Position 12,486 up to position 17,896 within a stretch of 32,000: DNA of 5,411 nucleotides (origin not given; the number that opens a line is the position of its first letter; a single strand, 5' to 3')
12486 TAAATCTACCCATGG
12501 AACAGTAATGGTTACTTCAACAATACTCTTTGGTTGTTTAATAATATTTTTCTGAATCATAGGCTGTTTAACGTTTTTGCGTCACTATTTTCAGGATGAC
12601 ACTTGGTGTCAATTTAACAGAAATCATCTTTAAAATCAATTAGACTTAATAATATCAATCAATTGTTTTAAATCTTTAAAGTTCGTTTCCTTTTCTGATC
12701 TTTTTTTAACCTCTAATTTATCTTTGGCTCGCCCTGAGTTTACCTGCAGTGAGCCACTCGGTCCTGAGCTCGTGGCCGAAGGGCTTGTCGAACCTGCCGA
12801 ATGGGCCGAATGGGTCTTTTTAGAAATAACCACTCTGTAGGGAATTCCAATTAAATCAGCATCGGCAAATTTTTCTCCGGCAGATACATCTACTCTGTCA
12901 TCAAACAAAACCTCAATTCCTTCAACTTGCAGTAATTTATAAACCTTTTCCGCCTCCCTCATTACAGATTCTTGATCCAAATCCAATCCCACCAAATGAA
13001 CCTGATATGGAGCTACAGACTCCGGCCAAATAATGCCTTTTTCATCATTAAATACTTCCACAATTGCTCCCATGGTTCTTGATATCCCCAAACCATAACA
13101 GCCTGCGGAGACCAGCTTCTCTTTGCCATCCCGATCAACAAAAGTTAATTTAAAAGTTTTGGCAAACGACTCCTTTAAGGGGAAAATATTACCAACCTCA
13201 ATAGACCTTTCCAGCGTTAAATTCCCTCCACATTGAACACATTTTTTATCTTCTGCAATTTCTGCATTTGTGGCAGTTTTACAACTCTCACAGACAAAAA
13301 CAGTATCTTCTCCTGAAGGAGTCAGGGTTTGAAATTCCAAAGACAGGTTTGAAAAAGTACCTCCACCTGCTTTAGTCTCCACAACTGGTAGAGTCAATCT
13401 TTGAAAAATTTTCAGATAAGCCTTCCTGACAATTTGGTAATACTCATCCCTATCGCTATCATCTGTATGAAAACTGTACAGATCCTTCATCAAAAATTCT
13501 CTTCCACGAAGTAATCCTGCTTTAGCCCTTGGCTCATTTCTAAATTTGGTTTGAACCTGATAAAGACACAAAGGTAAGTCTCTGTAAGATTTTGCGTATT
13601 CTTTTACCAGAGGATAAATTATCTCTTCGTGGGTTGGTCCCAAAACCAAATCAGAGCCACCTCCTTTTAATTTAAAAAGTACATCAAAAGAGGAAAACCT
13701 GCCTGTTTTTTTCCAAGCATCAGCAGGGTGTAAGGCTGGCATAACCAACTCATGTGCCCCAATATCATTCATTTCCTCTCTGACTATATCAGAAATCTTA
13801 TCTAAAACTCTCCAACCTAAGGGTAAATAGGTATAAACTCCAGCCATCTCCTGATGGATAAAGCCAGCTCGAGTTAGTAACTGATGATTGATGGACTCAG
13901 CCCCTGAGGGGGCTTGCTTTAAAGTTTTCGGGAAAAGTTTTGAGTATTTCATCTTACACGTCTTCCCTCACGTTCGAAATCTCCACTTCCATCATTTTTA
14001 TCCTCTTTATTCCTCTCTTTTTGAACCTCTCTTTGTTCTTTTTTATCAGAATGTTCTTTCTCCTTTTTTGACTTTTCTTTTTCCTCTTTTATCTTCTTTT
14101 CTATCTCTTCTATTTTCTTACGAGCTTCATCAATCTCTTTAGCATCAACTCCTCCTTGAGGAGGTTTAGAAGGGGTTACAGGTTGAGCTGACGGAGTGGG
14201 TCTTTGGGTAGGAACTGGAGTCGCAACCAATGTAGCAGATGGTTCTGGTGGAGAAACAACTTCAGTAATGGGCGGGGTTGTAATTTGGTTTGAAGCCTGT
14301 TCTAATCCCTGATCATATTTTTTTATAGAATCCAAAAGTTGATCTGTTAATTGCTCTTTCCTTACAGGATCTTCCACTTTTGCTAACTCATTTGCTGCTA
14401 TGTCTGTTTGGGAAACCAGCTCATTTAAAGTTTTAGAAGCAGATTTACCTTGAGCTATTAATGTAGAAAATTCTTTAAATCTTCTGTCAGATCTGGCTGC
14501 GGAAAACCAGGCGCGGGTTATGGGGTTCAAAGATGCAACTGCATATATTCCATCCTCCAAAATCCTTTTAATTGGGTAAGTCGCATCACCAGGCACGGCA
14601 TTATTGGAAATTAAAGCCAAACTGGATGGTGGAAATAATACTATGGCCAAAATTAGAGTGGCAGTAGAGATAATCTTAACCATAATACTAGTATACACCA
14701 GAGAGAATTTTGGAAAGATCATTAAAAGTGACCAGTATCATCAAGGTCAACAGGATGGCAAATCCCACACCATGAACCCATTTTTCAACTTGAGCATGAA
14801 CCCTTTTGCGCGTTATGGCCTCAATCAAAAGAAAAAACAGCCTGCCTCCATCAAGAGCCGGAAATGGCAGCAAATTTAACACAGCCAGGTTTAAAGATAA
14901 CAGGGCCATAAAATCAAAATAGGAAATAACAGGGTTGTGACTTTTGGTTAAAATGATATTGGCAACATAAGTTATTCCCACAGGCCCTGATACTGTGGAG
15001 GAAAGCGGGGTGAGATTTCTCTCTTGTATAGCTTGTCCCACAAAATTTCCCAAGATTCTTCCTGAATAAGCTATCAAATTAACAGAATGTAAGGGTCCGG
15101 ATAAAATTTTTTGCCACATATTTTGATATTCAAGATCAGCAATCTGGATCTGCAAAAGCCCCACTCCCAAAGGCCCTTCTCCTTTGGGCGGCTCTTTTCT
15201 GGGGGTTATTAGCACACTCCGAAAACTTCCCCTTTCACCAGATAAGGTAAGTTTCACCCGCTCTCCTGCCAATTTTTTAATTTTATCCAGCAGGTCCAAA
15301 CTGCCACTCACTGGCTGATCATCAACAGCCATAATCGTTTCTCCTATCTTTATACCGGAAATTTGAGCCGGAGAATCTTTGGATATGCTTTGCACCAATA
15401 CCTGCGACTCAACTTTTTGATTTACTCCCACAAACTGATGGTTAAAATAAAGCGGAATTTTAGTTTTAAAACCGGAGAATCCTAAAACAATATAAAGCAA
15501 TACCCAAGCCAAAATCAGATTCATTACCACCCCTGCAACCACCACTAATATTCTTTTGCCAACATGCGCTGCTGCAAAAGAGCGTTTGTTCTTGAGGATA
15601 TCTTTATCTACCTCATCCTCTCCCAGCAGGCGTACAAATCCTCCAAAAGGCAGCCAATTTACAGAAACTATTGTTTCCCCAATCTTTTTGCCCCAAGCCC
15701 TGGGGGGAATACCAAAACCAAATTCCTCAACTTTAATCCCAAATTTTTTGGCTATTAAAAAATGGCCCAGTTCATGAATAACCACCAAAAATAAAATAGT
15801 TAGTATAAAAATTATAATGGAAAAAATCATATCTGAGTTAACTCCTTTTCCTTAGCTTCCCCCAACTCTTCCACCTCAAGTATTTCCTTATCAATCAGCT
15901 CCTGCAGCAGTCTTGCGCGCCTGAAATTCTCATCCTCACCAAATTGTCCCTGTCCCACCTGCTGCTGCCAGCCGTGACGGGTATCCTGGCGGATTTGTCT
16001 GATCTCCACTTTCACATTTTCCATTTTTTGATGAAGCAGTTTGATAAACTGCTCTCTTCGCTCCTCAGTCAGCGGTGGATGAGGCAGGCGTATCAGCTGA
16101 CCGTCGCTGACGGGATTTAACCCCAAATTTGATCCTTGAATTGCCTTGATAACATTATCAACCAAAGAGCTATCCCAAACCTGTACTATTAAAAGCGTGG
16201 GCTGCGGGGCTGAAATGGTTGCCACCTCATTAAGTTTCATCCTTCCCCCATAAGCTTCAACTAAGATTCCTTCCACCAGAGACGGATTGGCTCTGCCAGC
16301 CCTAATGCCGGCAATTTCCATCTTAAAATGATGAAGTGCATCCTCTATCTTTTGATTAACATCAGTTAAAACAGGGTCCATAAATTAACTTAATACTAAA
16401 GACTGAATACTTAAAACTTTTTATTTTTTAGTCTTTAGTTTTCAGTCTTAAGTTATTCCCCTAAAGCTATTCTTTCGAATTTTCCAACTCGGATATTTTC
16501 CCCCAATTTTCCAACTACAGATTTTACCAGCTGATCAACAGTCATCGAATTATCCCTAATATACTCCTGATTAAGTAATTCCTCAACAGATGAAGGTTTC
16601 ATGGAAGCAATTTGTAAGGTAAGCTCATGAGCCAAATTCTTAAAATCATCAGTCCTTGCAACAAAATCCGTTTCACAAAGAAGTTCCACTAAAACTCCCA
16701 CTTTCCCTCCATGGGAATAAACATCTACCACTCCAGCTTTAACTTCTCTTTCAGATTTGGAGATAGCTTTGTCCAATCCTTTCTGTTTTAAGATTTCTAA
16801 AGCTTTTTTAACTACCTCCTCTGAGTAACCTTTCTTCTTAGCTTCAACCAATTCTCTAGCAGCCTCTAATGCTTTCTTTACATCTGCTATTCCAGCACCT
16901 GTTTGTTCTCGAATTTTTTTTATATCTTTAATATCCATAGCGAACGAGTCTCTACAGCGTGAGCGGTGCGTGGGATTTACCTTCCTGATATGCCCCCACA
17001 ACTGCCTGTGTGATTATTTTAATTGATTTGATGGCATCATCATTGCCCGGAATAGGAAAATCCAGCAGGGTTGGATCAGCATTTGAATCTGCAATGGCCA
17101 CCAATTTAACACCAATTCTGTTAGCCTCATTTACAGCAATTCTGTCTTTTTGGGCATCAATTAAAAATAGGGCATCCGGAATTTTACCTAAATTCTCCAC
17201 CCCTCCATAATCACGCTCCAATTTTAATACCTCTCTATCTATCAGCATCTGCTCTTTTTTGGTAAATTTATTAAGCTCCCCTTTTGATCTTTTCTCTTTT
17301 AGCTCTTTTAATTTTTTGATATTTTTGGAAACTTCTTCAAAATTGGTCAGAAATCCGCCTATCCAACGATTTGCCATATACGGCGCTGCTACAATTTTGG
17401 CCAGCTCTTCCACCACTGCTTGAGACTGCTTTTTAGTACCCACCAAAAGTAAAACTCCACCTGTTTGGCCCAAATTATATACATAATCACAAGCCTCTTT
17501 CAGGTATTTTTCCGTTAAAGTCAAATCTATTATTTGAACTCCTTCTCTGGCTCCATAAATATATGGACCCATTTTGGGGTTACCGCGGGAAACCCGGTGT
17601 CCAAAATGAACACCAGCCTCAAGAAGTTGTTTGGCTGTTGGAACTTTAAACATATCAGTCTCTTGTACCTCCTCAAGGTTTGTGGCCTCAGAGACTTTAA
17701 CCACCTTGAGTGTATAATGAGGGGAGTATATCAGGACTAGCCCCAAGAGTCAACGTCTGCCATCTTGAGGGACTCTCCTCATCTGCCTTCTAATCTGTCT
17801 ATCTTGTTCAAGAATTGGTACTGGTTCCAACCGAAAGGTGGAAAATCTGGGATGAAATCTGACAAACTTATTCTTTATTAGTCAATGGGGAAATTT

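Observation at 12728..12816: Second repeat family inserted in-frame near the C-terminus of proS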

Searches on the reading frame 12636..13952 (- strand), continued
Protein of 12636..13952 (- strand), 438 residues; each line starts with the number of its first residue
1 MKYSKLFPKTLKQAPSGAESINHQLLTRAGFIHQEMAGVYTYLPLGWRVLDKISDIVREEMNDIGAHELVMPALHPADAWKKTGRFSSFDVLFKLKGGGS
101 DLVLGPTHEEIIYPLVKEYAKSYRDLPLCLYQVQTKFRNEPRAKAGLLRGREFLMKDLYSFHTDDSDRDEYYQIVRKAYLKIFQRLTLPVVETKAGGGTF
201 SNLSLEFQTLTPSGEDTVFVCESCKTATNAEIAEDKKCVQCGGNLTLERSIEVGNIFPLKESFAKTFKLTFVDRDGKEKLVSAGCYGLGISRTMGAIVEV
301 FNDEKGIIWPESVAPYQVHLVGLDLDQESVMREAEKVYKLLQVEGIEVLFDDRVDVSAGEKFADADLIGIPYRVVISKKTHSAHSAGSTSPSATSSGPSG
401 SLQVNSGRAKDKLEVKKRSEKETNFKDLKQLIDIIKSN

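Call 41: search_solved_structures(query=window:12636-13952:-, max_evalue=1e-10, show_alignments=2)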
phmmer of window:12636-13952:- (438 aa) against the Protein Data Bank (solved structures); distinct sequences matched with E-value up to 1e-10: 44.
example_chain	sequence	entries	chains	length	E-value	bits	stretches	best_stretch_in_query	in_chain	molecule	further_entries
2j3l_A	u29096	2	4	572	4.9e-95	321.9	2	1-235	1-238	PROLYL-TRNA SYNTHETASE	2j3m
5ucm_A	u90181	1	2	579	1.1e-93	317.5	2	2-246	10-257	Proline--tRNA ligase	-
8w8j_A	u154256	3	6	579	1.1e-93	317.5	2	2-246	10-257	Proline--tRNA ligase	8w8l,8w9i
5znj_A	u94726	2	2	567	1.3e-90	307.3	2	1-234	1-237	Proline--tRNA ligase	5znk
2i4l_A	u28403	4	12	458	5.5e-84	285.5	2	1-221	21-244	Proline-tRNA ligase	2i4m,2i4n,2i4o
1nj1_A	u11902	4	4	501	1.5e-31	112.7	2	249-379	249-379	Proline-tRNA Synthetase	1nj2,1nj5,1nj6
1nj8_A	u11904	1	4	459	2.4e-31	112.1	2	249-379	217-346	Proline-tRNA Synthetase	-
6nab_A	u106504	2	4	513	3.4e-28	101.7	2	248-379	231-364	Prolyl-tRNA synthetase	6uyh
1h4q_A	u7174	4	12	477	2.4e-23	85.7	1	249-380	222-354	PROLYL-TRNA SYNTHETASE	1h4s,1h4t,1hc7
6mn8_A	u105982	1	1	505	3.5e-22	81.9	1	24-193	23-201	Uncharacterized protein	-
4ncx_A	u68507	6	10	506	4.1e-22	81.7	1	249-380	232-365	Proline--tRNA ligase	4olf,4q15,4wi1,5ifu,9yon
4twa_A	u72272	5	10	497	4.2e-22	81.6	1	249-380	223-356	Proline--tRNA ligase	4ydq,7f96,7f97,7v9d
6t7k_A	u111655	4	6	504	4.3e-22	81.6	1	249-380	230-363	Proline--tRNA ligase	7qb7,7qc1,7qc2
5xip_A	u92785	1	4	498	5.8e-22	81.2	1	229-378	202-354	Prolyl-tRNA synthetase, putative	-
7v8k_A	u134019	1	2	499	1.2e-21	80.1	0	250-380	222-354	Prolyl-tRNA synthetase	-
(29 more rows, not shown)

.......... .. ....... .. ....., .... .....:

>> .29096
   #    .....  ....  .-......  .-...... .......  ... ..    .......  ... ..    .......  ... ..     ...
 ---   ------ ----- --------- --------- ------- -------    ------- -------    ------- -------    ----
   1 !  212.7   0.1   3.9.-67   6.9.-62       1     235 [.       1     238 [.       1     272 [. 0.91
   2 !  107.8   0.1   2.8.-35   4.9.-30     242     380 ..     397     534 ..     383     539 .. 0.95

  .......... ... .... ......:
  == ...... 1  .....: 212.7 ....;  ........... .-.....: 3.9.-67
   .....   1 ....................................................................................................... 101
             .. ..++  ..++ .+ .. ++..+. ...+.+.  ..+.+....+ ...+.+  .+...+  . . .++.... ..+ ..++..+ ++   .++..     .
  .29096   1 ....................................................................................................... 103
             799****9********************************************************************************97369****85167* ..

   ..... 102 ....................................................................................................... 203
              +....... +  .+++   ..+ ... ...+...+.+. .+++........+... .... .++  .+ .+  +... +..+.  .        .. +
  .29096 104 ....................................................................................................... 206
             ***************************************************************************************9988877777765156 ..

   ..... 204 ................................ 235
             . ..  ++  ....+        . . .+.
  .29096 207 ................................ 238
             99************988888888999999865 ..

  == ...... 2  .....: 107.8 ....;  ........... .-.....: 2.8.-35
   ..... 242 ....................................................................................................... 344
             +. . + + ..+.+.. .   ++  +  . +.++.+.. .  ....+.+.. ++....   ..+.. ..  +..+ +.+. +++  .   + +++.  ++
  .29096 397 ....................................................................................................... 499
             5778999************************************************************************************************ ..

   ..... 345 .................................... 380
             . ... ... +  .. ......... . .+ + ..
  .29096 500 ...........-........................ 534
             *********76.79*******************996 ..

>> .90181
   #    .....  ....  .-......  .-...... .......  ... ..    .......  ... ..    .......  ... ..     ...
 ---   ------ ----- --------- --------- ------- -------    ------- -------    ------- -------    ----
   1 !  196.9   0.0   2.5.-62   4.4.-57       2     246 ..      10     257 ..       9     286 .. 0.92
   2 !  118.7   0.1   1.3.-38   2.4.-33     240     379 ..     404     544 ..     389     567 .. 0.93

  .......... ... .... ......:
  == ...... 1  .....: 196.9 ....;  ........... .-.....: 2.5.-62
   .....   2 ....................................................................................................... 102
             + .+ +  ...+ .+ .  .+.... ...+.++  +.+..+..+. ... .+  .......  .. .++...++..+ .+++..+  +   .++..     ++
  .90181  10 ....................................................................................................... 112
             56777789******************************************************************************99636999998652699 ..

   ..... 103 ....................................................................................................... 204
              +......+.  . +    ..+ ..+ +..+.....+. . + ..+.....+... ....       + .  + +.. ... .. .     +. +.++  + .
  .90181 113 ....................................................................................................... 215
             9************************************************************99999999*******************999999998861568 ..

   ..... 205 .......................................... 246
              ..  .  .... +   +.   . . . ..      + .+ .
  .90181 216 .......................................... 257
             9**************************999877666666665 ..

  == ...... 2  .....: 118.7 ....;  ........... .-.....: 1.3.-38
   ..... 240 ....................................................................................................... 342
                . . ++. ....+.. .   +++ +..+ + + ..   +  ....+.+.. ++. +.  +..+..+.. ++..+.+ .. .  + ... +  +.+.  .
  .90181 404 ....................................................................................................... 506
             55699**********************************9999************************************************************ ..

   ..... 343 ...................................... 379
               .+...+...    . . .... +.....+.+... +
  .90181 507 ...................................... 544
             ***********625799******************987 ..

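Call 42: find_encoding_contigs(protein=P0066, flank=10000, max_places=1)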
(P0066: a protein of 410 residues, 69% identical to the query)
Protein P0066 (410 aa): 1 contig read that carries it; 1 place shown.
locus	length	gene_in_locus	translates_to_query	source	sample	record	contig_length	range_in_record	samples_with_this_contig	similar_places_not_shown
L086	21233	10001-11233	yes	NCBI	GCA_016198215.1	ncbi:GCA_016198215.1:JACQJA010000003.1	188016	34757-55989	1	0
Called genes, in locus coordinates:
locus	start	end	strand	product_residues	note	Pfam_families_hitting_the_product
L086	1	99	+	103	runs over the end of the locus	-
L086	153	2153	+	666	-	PF01751:Toprim, PF01131:Topoisom_bac, PF01396:Zn_ribbon_Top1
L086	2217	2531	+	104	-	-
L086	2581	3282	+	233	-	PF22769:DCD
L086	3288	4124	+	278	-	-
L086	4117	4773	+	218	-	PF02223:Thymidylate_kin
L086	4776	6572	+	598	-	PF02511:Thy1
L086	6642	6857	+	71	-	-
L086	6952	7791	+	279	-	PF00318:Ribosomal_S2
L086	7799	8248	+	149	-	PF00889:EF_TS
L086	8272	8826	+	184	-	PF01765:RRF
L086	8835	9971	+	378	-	PF02163:Peptidase_M50, PF04495:GRASP55_65 (weak), PF17820:PDZ_6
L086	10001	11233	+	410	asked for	PF00587:tRNA-synt_2b, PF03129:HGTP_anticodon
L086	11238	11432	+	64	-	-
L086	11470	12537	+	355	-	PF05697:Trigger_N, PF05698:Trigger_C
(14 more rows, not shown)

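Call 43: find_encoding_contigs(protein=P0057, flank=10000, max_places=1)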
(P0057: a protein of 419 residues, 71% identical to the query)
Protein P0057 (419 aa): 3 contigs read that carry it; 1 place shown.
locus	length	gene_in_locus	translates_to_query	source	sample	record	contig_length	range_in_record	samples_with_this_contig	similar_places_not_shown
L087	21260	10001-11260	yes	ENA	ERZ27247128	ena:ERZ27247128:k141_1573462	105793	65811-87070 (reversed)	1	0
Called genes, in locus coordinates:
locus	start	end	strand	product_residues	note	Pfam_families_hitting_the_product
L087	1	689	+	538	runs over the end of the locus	PF06418:CTP_synth_N, PF00117:GATase, PF07722:Peptidase_C26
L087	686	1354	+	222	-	PF02223:Thymidylate_kin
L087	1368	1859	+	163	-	PF18915:DUF5667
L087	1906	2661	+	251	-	PF22769:DCD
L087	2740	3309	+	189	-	PF22769:DCD, PF00692:dUTPase (faint)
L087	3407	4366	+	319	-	PF00303:Thymidylat_synt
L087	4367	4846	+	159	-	PF00186:DHFR_1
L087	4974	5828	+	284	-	PF00318:Ribosomal_S2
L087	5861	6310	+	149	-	PF25025:EF-Ts_N (faint), PF00889:EF_TS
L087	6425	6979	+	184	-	PF01765:RRF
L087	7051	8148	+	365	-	PF02163:Peptidase_M50, PF00595:PDZ (weak), PF17820:PDZ_6 (weak)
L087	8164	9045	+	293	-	PF18915:DUF5667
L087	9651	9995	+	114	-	PF01588:tRNA_bind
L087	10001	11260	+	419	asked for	PF00587:tRNA-synt_2b, PF03129:HGTP_anticodon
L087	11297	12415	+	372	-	PF05697:Trigger_N, PF05698:Trigger_C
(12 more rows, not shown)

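Call 44: find_encoding_contigs(protein=P0023, flank=3000, max_places=1)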
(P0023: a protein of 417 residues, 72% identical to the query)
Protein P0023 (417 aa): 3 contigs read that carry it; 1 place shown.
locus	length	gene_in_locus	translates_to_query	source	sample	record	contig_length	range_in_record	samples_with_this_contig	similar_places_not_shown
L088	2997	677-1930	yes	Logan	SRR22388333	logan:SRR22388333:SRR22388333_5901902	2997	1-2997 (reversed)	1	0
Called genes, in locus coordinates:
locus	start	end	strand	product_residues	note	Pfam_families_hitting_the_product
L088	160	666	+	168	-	PF00583:Acetyltransf_1, PF13673:Acetyltransf_10, PF13508:Acetyltransf_7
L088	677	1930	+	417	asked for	PF00587:tRNA-synt_2b, PF03129:HGTP_anticodon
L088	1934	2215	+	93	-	-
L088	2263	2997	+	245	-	?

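Call 45: find_encoding_contigs(protein=P0079, flank=5000, max_places=1)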
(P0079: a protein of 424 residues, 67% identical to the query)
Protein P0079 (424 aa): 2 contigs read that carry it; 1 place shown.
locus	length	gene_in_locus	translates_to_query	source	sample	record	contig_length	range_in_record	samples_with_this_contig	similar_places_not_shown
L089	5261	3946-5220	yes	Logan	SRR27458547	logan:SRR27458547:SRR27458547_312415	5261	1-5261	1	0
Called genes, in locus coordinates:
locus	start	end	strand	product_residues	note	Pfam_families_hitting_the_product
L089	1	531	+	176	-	?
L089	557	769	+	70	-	-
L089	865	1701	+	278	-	PF00318:Ribosomal_S2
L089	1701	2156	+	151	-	PF00889:EF_TS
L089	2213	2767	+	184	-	PF01765:RRF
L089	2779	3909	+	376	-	PF02163:Peptidase_M50, PF04495:GRASP55_65, PF13180:PDZ_2, PF17820:PDZ_6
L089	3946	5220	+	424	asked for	PF00587:tRNA-synt_2b, PF03129:HGTP_anticodon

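Call 58: find_encoding_contigs(protein=P0094, flank=2000, max_places=1)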
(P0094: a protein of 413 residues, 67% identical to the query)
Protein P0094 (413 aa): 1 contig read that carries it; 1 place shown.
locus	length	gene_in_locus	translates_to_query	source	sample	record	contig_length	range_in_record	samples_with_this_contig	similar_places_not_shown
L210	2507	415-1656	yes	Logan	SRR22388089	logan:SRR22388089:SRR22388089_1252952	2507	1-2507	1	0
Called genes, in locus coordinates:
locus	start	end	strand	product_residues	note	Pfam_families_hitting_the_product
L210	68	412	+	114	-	PF01588:tRNA_bind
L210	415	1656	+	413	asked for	PF00587:tRNA-synt_2b, PF03129:HGTP_anticodon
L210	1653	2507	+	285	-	?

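Call 59: find_encoding_contigs(protein=P0009, flank=2000, max_places=1)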
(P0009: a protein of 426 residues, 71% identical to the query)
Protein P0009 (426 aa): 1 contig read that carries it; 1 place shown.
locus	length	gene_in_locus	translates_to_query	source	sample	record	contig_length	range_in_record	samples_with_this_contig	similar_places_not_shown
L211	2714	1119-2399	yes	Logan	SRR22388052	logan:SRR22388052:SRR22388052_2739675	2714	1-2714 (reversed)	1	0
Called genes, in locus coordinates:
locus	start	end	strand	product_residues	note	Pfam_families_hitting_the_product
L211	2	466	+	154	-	?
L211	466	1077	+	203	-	-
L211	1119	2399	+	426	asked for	PF00587:tRNA-synt_2b, PF03129:HGTP_anticodon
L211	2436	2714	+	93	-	?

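Call 60: find_encoding_contigs(protein=P0046, flank=2000, max_places=1)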
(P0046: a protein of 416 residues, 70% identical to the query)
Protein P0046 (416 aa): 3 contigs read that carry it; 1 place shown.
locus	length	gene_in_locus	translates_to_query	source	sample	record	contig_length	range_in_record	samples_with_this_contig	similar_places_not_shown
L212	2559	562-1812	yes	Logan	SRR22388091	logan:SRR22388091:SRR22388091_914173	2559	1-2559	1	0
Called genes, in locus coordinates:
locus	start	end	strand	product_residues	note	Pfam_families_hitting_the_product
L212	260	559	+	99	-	PF00583:Acetyltransf_1, PF13508:Acetyltransf_7, PF13673:Acetyltransf_10, PF14542:Acetyltransf_CG (weak), PF08445:FR47 (weak)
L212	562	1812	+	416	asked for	PF00587:tRNA-synt_2b, PF03129:HGTP_anticodon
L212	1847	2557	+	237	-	?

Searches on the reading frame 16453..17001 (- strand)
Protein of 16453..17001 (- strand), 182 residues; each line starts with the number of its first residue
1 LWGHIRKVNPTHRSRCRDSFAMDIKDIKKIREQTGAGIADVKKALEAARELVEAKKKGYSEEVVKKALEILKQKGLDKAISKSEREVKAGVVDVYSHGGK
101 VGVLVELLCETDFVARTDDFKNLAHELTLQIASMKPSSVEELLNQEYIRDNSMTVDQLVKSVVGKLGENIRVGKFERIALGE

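Call 68: search_protein_families(library=pfam, proteins=[window:16453-17001:-], max_evalue=0.01)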
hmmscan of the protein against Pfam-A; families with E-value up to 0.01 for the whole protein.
window:16453-17001:- (182 aa): 2 families
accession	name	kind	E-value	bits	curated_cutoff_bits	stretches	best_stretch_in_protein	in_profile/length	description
PF00889.24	EF_TS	-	3e-18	66.6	27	1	102-179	1-76/204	Elongation factor TS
PF25025.1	EF-Ts_N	-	0.0011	19.4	33.2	0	25-54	15-46/60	Elongation factor Ts, mitochondrial, N-terminal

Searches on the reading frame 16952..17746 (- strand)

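Call 68: search_protein_families(library=pfam, proteins=[window:16952-17746:-], max_evalue=0.01)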
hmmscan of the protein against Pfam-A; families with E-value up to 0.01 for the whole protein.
window:16952-17746:- (264 aa): 2 families
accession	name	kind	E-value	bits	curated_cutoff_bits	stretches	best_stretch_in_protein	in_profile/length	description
PF00318.25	Ribosomal_S2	-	1.2e-78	263.7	26.1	1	41-256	1-216/216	Ribosomal protein S2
PF05511.16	ATP-synt_F6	-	0.0051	17.6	27.9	0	143-194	44-95/97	Mitochondrial ATP synthase coupling factor 6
